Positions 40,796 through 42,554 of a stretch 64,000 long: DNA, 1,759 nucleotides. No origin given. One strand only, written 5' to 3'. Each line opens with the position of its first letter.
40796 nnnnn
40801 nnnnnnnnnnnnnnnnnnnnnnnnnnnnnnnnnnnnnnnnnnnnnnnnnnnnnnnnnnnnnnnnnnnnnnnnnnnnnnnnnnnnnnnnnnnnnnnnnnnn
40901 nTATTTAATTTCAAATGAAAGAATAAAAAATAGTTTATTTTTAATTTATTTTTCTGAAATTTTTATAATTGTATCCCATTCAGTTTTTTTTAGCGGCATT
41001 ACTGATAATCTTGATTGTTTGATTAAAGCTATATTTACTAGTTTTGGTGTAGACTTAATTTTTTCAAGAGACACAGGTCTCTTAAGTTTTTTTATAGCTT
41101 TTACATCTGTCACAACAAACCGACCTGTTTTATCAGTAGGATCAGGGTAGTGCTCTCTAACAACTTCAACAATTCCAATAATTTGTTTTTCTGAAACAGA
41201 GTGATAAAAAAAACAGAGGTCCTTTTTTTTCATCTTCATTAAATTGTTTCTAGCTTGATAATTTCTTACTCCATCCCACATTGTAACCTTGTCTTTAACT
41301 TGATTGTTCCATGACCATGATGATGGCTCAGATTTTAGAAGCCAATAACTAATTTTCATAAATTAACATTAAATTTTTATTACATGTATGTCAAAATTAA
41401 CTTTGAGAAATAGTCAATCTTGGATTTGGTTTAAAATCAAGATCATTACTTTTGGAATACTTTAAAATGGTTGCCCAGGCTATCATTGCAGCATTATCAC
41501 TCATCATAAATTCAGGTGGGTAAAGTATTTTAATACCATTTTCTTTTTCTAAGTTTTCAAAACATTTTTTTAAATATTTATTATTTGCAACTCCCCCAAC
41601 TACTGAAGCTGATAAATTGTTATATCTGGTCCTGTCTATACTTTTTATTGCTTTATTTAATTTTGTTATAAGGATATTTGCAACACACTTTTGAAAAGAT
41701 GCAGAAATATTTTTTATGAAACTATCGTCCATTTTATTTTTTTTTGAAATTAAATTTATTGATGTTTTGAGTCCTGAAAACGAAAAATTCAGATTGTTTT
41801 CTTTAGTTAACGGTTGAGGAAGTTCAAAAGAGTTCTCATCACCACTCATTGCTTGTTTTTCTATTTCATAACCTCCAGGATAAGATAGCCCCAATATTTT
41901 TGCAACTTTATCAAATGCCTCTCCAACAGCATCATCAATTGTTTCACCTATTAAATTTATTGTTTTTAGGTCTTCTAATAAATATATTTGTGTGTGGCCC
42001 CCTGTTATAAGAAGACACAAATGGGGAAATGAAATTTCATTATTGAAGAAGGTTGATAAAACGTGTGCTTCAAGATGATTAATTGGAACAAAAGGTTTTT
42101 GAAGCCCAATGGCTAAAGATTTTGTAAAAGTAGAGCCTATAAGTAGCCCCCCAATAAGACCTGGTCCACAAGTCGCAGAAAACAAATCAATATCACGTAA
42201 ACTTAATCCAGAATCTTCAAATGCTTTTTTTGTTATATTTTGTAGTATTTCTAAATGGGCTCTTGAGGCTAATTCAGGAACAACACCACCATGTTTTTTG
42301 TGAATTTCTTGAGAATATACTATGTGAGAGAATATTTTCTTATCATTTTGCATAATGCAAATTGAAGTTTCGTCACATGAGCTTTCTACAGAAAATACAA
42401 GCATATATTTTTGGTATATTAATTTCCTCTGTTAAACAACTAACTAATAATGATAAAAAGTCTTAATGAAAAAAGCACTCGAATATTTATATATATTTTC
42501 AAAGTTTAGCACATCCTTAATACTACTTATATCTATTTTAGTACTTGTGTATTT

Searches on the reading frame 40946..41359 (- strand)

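Call 33: search_protein_families(library=pfam, max_evalue=1e-8, proteins=[window:40946-41359:-])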
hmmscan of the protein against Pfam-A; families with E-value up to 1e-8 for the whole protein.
window:40946-41359:- (137 aa): 1 family
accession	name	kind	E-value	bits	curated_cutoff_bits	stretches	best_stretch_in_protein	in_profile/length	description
PF01878.24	EVE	-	1.8e-46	158.2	23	1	4-133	1-144/145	EVE domain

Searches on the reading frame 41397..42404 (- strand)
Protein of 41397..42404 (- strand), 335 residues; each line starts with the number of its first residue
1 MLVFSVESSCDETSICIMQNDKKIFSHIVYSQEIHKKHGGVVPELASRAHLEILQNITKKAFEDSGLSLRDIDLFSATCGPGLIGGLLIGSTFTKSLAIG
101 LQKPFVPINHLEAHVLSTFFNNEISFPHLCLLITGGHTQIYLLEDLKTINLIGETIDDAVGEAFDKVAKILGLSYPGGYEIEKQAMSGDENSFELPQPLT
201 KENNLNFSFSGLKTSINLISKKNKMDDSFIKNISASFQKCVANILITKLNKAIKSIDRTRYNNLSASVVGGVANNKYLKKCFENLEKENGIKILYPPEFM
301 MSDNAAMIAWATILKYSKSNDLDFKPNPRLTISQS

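Call 33: search_protein_families(library=pfam, max_evalue=1e-8, proteins=[window:41397-42404:-])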
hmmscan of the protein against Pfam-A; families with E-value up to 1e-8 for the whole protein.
window:41397-42404:- (335 aa): 1 family
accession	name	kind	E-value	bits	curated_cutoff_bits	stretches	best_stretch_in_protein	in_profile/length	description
PF00814.31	TsaD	-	2.2e-84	283.7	24.8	1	23-310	1-264/264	tRNA N6-adenosine threonylcarbamoyltransferase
